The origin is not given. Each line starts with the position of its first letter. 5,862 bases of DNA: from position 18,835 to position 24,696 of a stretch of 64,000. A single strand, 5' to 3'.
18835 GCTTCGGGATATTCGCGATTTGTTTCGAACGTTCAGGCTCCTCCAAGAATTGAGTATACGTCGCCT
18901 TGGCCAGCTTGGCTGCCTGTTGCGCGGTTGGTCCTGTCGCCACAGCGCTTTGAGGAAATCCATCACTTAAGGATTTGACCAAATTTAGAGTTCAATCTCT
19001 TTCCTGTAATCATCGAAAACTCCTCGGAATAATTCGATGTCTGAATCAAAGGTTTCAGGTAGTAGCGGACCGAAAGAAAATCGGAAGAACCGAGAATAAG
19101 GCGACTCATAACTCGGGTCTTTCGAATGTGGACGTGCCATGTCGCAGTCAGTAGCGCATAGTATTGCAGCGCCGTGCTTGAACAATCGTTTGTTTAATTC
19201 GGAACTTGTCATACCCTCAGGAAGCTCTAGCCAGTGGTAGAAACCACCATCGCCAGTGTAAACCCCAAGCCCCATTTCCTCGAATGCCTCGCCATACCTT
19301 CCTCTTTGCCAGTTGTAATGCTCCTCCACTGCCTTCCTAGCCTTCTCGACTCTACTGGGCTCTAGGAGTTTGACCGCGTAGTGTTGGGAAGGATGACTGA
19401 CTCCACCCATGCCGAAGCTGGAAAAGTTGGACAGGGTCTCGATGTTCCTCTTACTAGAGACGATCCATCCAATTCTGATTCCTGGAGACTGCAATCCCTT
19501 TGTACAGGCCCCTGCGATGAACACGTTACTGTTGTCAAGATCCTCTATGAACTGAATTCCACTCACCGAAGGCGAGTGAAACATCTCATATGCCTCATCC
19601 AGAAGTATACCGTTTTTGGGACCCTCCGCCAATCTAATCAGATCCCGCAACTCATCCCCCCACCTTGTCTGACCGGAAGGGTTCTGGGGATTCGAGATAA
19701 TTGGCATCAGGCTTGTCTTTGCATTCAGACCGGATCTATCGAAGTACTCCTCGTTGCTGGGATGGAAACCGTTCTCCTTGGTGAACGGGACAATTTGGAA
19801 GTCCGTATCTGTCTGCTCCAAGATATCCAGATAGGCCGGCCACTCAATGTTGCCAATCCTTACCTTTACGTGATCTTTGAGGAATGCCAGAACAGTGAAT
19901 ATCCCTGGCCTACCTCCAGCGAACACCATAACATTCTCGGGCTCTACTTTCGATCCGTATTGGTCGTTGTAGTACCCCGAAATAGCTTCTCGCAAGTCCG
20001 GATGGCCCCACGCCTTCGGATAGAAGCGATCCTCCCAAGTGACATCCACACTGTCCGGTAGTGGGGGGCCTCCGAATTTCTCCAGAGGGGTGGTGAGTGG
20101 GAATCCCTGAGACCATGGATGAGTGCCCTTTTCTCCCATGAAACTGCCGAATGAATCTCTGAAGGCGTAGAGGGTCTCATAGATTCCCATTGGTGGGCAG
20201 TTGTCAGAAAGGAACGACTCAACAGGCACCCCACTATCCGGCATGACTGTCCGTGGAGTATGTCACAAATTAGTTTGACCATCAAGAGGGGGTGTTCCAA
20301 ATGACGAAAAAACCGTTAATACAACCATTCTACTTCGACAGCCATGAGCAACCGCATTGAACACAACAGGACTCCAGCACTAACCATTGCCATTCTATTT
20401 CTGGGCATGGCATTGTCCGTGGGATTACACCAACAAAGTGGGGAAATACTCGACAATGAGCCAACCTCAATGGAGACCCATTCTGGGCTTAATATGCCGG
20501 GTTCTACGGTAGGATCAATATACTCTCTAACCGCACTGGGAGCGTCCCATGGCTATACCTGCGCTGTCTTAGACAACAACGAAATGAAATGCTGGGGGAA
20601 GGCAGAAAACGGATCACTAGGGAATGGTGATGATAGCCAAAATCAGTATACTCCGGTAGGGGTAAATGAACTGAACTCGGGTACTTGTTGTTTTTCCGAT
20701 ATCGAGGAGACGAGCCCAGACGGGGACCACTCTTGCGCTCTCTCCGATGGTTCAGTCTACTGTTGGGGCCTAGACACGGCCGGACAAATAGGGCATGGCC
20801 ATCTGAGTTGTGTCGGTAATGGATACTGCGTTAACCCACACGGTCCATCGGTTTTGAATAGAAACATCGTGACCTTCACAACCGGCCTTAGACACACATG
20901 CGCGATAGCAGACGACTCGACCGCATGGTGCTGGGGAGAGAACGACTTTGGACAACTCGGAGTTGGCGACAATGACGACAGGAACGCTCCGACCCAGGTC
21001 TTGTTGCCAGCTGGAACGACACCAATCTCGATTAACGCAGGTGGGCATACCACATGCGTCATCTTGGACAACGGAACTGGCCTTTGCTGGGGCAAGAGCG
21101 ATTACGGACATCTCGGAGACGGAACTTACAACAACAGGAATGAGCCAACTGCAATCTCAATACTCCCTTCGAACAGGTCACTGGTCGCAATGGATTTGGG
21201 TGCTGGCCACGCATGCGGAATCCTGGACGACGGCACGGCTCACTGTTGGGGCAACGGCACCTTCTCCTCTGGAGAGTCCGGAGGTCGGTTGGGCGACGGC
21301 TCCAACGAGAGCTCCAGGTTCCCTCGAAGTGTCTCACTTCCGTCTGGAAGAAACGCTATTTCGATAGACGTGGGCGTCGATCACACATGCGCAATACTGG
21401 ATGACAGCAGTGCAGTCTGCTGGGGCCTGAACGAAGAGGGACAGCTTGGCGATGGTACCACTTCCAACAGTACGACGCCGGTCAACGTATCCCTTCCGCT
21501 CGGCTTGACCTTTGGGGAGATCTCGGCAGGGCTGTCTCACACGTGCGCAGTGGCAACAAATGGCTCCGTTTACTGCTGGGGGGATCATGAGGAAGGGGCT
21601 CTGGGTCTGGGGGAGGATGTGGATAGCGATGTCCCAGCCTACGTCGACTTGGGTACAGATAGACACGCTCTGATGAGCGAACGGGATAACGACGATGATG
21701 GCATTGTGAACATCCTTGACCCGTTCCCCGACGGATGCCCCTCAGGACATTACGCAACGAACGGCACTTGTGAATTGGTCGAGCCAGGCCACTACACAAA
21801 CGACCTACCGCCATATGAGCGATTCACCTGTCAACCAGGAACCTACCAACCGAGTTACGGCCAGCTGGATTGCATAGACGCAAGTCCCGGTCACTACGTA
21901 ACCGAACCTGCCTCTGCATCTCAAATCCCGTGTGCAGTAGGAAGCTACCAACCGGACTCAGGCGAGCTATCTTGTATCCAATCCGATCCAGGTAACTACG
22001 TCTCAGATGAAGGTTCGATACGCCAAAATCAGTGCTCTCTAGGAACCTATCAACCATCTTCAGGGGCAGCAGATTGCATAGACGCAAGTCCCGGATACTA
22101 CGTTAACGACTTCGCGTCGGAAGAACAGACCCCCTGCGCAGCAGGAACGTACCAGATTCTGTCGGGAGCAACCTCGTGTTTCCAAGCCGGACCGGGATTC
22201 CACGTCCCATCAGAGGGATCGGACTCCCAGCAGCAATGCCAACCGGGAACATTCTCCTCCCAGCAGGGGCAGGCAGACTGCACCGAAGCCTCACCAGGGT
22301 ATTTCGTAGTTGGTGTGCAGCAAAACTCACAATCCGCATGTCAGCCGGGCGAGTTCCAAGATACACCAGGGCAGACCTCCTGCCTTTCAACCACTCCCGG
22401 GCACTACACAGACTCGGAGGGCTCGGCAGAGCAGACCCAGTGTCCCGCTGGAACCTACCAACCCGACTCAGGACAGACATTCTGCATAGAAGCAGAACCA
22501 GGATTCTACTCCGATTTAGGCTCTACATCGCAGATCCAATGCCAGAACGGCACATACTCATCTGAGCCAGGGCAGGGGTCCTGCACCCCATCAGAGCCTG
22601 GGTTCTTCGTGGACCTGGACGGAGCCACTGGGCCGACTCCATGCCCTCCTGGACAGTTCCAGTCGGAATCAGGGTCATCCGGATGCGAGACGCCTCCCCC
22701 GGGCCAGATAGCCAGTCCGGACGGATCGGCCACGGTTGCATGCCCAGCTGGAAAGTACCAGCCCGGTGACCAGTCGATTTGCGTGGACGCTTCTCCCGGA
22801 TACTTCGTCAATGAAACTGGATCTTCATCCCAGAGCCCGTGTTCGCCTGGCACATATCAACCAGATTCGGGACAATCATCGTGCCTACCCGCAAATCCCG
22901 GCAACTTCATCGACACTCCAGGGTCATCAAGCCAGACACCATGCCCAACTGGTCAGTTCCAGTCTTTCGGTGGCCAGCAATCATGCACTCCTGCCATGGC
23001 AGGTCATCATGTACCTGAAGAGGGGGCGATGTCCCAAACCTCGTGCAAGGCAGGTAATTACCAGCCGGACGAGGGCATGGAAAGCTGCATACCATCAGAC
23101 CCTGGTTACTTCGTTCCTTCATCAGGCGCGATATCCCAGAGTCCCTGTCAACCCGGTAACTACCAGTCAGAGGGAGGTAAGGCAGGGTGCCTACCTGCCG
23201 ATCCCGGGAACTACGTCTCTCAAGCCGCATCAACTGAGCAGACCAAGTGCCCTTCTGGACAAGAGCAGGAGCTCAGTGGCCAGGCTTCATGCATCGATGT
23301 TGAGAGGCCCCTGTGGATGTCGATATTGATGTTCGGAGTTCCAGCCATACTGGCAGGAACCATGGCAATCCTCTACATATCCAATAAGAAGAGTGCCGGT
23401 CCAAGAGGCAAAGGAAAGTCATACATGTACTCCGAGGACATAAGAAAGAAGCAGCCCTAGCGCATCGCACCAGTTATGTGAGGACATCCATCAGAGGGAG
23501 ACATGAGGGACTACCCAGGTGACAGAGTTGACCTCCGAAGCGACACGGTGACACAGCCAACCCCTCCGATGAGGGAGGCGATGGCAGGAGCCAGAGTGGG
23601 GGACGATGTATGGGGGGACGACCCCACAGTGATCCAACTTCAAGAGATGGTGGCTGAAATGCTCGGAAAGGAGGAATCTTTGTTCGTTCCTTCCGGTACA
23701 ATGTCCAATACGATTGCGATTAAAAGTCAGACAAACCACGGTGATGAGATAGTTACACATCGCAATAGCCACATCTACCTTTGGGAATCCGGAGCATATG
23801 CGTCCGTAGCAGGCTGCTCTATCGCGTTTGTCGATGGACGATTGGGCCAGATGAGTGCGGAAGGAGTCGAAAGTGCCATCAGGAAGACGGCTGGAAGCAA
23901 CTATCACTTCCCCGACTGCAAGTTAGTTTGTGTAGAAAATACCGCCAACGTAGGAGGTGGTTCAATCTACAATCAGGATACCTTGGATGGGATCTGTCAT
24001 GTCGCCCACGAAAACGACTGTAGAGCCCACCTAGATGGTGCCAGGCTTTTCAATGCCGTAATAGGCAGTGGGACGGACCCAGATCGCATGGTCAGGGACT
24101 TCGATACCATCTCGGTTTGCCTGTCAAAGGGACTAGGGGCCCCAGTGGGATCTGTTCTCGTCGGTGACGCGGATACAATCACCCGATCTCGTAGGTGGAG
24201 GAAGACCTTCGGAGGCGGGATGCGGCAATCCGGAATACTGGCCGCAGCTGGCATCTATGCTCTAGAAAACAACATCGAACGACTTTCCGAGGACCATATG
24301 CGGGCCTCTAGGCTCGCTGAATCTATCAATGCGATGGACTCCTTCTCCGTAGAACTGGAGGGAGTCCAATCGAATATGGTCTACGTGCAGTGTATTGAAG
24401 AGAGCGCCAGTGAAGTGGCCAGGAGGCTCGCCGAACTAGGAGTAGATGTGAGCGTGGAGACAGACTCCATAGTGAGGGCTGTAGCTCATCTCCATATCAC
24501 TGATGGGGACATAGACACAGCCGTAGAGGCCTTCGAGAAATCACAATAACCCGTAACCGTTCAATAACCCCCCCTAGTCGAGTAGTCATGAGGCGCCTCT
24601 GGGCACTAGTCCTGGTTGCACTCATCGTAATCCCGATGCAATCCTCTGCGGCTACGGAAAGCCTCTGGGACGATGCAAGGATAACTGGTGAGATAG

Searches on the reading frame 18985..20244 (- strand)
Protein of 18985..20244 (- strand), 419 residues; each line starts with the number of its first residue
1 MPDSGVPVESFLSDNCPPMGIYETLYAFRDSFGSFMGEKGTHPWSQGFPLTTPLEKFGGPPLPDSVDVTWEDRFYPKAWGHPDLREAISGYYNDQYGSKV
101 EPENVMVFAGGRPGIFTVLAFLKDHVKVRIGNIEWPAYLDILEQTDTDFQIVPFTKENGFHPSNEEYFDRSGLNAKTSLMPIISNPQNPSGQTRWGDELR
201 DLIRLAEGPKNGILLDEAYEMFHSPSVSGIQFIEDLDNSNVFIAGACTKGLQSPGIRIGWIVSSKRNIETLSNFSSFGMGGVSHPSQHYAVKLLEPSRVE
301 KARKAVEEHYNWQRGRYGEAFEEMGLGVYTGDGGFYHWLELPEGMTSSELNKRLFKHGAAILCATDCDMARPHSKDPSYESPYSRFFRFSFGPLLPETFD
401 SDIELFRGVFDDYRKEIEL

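Call 39: search_protein_families(library=pfam, proteins=[window:18985-20244:-], max_evalue=0.001)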
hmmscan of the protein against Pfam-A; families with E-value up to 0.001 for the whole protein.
window:18985-20244:- (419 aa): 1 family
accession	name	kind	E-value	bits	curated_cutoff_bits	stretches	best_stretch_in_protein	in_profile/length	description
PF00155.27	Aminotran_1_2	-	3.3e-32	112.5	19.7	1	73-363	36-332/361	Aminotransferase class I and II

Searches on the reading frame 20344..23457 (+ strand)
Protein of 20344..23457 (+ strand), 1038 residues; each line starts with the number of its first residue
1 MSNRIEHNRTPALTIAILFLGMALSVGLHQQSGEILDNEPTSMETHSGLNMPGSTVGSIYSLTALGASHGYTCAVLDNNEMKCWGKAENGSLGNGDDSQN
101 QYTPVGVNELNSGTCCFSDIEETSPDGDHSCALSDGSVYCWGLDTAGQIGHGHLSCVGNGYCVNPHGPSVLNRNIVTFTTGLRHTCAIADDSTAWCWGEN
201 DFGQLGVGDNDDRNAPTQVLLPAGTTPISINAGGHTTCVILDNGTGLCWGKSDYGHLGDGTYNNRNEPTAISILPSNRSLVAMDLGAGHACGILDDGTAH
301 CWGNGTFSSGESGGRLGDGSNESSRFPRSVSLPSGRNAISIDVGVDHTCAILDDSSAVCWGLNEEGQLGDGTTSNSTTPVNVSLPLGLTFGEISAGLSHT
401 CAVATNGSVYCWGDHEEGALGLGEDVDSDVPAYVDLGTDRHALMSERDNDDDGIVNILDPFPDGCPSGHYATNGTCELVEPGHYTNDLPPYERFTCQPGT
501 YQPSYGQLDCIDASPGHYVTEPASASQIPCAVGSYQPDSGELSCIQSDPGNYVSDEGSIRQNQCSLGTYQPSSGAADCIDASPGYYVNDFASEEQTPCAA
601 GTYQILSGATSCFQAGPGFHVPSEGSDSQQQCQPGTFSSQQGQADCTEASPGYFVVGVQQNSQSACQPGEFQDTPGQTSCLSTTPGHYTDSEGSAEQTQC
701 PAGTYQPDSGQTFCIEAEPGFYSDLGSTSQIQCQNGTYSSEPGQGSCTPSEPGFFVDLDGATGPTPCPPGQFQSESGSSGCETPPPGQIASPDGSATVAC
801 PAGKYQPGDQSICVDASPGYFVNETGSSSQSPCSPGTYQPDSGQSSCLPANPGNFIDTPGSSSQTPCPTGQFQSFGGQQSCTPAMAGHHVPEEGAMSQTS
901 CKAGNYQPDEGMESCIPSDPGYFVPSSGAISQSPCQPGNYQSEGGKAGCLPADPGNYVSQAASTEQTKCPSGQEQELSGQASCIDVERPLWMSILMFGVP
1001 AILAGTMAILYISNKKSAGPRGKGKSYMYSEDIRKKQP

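Call 39: search_protein_families(library=pfam, proteins=[window:20344-23457:+], max_evalue=0.001)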
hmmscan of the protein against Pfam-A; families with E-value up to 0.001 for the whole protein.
window:20344-23457:+ (1038 aa): 5 families
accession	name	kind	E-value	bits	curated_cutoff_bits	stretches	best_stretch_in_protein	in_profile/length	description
PF25390.1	WD40_RLD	-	1.6e-63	215.7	150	2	62-306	91-326/363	RCC1-like domain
PF00415.24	RCC1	-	3.1e-52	175.4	21.7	6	194-240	4-50/50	Regulator of chromosome condensation (RCC1) repeat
PF13540.12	RCC1_2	-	1e-40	137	22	4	393-418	4-29/30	Regulator of chromosome condensation (RCC1) repeat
PF07699.19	Ephrin_rec_like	-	1.7e-37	127.4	23.1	2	819-867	1-48/48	Tyrosine-protein kinase ephrin type A/B receptor-like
PF25384.1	Alsin_RLD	-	2.1e-07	31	100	0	391-430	278-315/405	Alsin RCC1-like domain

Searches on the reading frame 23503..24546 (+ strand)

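Call 39: search_protein_families(library=pfam, proteins=[window:23503-24546:+], max_evalue=0.001)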
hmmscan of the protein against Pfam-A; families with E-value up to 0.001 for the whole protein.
window:23503-24546:+ (348 aa): 3 families
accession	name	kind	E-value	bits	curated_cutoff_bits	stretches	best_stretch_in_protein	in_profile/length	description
PF01212.27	Beta_elim_lyase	-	9.7e-98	327.5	27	1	10-296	1-286/288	Beta-eliminating lyase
PF00202.27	Aminotran_3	-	2.3e-05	23.7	30.5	0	285-346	339-401/403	Aminotransferase class-III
PF01041.23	DegT_DnrJ_EryC1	-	0.00084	19.1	19.8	0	40-128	23-111/360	DegT/DnrJ/EryC1/StrS aminotransferase family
